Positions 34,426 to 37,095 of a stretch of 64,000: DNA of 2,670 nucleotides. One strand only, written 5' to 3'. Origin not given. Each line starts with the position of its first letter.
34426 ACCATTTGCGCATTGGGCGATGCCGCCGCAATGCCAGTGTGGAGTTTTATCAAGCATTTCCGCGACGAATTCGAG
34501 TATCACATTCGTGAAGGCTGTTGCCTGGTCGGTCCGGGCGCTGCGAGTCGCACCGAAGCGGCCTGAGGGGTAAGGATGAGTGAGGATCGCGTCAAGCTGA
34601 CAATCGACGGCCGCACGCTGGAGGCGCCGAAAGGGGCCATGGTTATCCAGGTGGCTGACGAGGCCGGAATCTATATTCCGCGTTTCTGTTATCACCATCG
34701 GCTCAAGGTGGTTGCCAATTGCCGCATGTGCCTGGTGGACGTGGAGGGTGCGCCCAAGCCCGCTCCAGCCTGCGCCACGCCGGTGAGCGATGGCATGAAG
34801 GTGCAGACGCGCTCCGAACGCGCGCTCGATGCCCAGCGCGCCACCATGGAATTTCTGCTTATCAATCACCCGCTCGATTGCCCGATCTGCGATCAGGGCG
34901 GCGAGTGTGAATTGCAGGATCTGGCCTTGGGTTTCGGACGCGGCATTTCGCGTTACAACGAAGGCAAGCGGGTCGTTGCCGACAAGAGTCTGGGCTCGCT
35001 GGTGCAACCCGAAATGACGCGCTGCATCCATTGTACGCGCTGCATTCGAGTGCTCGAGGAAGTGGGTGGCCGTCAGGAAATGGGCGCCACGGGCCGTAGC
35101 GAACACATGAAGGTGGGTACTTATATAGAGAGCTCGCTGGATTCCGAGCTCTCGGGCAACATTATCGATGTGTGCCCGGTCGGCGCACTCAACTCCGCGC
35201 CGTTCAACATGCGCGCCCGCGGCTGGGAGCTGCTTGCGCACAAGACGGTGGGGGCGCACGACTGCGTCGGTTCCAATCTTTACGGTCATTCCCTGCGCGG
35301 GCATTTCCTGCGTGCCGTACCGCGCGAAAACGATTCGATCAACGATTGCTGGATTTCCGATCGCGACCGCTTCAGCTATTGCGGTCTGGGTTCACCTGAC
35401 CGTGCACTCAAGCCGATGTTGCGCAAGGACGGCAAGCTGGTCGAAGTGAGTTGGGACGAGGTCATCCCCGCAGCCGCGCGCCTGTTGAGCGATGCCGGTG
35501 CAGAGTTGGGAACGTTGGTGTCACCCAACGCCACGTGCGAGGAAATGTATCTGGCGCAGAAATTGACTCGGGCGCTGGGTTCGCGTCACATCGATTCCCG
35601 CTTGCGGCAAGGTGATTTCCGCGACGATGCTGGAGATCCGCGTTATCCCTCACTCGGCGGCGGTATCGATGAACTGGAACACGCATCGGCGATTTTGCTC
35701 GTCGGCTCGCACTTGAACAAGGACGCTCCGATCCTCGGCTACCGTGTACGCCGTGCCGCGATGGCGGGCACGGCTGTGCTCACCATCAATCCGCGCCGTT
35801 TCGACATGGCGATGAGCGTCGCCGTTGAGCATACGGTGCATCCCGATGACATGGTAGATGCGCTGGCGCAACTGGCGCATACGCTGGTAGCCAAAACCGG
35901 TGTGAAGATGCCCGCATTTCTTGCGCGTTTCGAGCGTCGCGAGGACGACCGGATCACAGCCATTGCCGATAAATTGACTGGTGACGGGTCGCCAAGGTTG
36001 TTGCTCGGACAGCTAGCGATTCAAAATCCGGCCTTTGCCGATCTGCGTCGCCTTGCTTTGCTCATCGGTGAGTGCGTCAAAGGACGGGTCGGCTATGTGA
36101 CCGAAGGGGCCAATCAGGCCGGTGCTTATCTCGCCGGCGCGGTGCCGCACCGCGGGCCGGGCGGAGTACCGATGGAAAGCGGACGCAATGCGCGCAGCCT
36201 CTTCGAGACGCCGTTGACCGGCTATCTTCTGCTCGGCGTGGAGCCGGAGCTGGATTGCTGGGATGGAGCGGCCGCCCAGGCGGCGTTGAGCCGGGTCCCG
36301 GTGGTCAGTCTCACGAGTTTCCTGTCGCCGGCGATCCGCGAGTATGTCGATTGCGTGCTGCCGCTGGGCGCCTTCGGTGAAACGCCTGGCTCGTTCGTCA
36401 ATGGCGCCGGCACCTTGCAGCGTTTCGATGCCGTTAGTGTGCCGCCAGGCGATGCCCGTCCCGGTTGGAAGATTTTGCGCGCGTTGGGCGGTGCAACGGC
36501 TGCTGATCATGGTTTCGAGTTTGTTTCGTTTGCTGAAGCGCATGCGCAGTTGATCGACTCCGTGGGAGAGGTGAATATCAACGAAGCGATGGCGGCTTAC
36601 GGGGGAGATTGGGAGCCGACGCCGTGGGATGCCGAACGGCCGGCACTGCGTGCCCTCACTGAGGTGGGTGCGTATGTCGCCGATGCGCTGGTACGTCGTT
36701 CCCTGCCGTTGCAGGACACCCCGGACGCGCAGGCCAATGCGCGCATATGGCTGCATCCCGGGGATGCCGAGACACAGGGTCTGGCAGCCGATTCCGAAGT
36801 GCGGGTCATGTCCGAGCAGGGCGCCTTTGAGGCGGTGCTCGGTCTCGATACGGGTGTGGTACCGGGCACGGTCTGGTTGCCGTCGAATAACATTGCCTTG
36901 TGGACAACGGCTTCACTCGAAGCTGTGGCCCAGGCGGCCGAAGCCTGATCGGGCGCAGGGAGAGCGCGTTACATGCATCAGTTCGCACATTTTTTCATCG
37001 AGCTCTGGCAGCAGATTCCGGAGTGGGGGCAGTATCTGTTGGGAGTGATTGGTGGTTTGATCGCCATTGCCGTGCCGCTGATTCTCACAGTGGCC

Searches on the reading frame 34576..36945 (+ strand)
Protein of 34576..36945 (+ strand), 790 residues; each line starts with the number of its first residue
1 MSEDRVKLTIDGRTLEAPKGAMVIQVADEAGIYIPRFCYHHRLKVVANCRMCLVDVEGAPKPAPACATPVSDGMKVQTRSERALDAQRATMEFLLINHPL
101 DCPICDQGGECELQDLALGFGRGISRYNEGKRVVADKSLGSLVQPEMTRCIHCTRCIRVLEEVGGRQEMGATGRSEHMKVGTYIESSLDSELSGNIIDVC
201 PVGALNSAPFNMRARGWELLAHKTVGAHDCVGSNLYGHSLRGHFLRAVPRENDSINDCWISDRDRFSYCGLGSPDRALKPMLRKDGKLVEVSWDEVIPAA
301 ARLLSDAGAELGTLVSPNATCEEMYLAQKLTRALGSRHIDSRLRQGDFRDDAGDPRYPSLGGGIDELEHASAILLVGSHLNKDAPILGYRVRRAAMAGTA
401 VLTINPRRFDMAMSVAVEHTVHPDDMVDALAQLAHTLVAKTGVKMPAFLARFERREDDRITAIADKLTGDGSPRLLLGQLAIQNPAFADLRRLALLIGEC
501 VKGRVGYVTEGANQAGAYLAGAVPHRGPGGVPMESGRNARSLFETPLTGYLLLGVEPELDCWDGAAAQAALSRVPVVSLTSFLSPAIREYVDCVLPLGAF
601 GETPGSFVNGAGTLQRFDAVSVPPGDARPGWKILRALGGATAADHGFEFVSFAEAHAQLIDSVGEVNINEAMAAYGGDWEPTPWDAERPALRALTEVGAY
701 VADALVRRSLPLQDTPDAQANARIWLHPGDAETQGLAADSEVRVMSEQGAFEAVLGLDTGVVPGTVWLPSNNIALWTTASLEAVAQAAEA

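Call 65: search_protein_families(library=pfam, proteins=[window:34576-36945:+], max_evalue=0.00001)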
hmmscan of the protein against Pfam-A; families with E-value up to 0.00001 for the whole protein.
window:34576-36945:+ (790 aa): 7 families
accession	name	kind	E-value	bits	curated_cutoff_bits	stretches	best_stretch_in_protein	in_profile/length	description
PF00384.28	Molybdopterin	-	6.7e-33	114.6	24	1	276-638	1-351/353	Molybdopterin oxidoreductase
PF22117.2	Fer4_Nqo3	-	5.9e-30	103.7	27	1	140-205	1-66/67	NADH-quinone oxidoreductase subunit 3, ferredoxin-like domain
PF13510.11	Fer2_4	-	2.9e-21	75.7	22.8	1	4-80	2-81/82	2Fe-2S iron-sulfur cluster binding domain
PF10588.14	NADH-G_4Fe-4S_3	-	1.5e-16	60.1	27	1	87-122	1-36/40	NADH-ubiquinone oxidoreductase-G iron-sulfur binding region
PF22151.2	Fer4_NDSU1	-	3.5e-09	36.5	23.8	1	224-268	6-50/51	NADH-ubiquinone oxidoreductase NDSU1/NuoG-like, 4Fe-4S domain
PF01568.27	Molydop_binding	-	1.1e-08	35.5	26.8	1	719-772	28-80/110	Molydopterin dinucleotide binding domain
PF00111.32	Fer2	-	1.9e-06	28.1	21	1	10-59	3-51/77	2Fe-2S iron-sulfur cluster binding domain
